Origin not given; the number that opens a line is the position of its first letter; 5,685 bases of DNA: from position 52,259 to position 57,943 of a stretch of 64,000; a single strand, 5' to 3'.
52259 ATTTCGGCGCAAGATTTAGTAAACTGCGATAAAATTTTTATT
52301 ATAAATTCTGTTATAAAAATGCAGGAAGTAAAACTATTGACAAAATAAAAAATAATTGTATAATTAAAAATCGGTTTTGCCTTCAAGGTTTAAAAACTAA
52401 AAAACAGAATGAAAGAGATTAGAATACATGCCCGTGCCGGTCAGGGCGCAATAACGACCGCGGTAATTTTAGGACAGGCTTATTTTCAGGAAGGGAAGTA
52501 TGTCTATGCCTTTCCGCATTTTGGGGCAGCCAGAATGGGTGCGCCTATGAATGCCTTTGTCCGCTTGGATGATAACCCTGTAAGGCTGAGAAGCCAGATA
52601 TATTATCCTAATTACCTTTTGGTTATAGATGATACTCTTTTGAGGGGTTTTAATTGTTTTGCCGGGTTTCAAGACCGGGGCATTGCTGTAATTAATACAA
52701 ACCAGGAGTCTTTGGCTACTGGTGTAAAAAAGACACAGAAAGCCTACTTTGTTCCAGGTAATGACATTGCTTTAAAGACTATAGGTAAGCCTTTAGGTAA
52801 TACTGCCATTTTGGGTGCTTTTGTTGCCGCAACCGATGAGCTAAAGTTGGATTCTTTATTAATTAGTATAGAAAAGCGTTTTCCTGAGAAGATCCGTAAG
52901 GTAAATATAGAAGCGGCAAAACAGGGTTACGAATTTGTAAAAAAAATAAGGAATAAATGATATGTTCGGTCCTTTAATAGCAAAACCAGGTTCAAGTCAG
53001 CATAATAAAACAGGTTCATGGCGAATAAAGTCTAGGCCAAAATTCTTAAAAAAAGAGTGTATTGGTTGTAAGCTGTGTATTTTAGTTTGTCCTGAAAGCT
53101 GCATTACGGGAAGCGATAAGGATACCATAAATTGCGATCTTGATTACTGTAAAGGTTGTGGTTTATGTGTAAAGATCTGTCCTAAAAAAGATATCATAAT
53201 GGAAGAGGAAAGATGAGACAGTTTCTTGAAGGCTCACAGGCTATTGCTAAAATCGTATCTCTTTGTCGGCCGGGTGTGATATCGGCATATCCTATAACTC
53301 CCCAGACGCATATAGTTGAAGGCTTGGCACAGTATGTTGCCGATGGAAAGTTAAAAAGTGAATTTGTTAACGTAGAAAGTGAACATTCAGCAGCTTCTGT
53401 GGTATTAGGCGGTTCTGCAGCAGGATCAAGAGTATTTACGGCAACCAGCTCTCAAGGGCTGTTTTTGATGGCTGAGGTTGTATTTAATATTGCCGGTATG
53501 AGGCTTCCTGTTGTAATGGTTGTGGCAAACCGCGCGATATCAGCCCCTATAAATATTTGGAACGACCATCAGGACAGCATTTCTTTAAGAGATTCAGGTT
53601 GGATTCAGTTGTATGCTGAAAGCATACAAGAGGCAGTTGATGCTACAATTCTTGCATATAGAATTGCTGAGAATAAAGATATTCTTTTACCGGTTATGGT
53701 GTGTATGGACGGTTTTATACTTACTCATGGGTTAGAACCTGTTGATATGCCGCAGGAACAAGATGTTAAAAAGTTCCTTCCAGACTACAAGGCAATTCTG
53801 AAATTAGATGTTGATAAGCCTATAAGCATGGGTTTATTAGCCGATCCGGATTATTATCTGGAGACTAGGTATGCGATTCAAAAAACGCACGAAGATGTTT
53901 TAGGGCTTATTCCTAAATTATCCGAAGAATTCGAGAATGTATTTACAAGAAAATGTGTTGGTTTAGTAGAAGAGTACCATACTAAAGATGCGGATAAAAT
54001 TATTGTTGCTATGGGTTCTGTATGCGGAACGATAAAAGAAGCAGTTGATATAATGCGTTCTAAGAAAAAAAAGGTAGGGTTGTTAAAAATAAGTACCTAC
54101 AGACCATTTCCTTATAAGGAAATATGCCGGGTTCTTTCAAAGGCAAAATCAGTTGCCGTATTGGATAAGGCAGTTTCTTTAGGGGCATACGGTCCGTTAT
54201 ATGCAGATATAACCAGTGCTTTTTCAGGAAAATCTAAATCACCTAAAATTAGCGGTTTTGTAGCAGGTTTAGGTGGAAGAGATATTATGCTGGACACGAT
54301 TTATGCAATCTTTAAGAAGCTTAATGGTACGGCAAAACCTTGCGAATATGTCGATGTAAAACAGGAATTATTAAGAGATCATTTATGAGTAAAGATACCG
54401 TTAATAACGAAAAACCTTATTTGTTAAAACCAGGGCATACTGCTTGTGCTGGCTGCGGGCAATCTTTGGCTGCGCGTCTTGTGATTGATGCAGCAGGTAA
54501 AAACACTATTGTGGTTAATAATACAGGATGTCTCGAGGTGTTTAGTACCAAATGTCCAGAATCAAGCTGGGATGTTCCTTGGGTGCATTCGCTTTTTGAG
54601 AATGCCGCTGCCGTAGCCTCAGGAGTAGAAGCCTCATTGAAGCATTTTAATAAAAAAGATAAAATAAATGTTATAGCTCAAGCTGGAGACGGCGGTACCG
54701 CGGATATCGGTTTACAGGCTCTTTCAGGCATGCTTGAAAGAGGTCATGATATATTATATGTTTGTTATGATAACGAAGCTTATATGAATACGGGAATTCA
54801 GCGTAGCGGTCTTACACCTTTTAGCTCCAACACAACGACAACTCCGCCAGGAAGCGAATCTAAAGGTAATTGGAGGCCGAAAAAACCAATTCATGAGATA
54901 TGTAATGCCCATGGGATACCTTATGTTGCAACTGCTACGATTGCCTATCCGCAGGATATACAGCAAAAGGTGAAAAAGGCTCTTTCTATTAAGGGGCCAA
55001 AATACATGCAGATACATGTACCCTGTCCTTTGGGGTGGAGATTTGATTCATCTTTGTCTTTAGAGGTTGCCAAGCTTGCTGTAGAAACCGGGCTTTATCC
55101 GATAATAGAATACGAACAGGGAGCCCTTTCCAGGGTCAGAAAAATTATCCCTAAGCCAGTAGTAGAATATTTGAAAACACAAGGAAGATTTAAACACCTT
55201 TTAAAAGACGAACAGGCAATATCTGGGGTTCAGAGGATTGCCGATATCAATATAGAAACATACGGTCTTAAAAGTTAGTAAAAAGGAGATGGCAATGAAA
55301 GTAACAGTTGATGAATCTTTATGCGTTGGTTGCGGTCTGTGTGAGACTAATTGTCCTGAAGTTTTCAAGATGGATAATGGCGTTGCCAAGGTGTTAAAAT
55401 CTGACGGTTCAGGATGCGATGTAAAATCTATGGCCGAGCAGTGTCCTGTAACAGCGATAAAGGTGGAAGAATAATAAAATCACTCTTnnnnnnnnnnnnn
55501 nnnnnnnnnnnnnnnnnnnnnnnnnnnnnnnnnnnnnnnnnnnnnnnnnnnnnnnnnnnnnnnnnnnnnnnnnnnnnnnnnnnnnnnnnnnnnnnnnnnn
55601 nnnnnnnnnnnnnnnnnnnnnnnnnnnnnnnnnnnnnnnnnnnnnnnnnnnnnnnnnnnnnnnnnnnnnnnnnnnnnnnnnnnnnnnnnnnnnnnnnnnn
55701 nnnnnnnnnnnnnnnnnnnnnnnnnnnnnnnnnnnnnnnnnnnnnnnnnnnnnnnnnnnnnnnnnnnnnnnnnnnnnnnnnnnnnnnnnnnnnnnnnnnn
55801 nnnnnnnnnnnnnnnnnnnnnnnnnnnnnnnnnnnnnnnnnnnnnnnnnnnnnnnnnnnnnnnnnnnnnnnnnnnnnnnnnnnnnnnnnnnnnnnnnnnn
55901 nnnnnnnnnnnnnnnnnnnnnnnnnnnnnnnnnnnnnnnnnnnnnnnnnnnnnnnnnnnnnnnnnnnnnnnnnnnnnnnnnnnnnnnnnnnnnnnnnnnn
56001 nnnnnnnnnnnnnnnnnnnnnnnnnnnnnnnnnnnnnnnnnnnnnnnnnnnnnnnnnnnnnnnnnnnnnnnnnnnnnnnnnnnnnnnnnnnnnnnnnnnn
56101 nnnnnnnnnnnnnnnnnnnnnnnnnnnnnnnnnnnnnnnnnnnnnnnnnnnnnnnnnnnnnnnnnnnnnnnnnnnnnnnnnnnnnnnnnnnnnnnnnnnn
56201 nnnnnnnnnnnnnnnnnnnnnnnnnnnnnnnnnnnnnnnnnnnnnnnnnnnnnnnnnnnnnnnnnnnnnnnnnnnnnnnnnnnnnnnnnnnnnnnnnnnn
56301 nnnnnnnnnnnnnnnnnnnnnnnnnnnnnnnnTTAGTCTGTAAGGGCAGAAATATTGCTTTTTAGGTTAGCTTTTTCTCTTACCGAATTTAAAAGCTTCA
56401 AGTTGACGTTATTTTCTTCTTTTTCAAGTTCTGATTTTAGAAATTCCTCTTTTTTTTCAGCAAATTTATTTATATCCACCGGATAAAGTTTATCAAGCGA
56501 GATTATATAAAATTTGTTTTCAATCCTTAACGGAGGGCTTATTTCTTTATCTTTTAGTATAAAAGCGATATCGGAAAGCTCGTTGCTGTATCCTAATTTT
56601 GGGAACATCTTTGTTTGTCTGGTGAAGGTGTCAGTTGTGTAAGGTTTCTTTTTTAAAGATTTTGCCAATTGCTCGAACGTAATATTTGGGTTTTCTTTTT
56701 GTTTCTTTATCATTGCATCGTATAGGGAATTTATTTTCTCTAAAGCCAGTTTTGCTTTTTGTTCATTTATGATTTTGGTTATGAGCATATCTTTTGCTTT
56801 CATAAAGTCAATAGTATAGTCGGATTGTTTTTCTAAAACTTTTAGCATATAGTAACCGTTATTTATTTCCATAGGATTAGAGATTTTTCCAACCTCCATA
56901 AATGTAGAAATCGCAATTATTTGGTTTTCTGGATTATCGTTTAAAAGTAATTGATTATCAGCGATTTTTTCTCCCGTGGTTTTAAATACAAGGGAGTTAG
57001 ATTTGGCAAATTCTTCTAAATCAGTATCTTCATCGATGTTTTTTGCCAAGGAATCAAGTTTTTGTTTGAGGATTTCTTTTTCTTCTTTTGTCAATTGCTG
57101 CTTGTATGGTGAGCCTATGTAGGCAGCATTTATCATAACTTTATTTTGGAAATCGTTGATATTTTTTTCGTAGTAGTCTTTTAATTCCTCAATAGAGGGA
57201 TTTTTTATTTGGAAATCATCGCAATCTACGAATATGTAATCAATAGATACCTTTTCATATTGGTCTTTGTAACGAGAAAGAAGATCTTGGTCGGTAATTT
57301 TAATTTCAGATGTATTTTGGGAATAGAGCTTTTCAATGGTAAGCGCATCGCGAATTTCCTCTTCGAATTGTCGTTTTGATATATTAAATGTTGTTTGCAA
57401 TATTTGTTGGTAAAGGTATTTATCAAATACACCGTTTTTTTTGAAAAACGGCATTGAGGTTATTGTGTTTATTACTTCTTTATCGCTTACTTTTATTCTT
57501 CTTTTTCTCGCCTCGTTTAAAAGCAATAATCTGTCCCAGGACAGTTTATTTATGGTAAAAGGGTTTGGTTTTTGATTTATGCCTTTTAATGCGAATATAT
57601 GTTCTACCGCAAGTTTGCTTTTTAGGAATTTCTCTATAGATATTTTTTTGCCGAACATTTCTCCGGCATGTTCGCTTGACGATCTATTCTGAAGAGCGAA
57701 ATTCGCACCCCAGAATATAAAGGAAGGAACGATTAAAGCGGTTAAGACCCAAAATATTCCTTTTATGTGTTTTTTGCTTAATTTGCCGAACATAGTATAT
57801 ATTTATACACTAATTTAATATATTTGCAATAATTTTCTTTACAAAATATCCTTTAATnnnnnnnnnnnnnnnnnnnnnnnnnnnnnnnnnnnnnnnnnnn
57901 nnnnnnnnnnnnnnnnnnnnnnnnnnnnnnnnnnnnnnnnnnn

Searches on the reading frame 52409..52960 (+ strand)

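Call 15: search_protein_families(library=pfam, max_evalue=0.00001, proteins=[window:52409-52960:+])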
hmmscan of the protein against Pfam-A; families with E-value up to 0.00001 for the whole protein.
window:52409-52960:+ (183 aa): 1 family
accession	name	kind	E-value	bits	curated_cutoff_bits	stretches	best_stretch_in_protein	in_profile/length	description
PF01558.24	POR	-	2.2e-35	122.8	27.4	1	10-175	1-173/173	Pyruvate ferredoxin/flavodoxin oxidoreductase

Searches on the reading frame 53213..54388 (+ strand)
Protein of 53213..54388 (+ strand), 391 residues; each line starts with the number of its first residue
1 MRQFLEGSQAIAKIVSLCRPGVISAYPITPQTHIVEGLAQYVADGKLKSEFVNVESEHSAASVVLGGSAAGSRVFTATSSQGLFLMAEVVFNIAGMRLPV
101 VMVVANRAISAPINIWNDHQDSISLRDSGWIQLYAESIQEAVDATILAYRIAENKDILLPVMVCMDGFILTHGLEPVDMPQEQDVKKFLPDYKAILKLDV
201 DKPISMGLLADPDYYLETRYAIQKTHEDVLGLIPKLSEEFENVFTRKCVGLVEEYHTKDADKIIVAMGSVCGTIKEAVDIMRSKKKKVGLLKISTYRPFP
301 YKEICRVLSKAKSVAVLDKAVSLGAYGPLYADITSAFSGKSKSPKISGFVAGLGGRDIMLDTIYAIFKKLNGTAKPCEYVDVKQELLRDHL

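Call 15: search_protein_families(library=pfam, max_evalue=0.00001, proteins=[window:53213-54388:+])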
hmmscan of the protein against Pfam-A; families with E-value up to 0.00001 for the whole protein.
window:53213-54388:+ (391 aa): 2 families
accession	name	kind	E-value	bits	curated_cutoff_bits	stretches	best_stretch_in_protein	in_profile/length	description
PF01855.24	POR_N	-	1.2e-71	241.6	27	1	19-229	7-222/231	Pyruvate flavodoxin/ferredoxin oxidoreductase, thiamine diP-bdg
PF17147.9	PFOR_II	-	2.5e-32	111.7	27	1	260-362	1-101/102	Pyruvate:ferredoxin oxidoreductase core domain II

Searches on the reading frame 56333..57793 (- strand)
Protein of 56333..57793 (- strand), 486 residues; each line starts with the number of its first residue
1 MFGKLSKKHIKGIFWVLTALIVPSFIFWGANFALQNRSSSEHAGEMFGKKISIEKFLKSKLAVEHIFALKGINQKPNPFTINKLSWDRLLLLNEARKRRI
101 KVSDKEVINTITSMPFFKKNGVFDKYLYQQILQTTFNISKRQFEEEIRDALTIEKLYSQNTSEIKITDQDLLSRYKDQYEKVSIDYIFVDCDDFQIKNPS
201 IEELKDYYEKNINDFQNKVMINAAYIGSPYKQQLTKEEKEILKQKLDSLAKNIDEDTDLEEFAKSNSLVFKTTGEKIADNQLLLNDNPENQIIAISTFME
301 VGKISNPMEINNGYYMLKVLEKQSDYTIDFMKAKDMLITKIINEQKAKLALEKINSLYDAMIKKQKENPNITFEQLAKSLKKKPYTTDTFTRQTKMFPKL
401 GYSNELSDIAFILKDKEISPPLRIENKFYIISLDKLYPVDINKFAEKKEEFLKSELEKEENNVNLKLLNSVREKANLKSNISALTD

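Call 15: search_protein_families(library=pfam, max_evalue=0.00001, proteins=[window:56333-57793:-])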
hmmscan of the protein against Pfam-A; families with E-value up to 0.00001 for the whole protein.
window:56333-57793:- (486 aa): 5 families
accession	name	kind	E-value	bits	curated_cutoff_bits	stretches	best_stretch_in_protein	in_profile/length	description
PF13145.12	Rotamase_2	-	1.4e-18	68.3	27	2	200-335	2-121/121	PPIC-type PPIASE domain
PF13624.11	SurA_N_3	-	1.5e-18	67.6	27.2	1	1-156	1-161/162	SurA-like N-terminal domain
PF13623.11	SurA_N_2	-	8.9e-15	55.3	28.5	1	9-132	7-145/145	SurA-like N-terminal domain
PF00639.27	Rotamase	-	1.2e-08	36.3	21.7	0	231-319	7-95/97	PPIC-type PPIASE domain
PF13616.12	Rotamase_3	-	3.2e-08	34.6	22.5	1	213-323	8-116/116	PPIC-type PPIASE domain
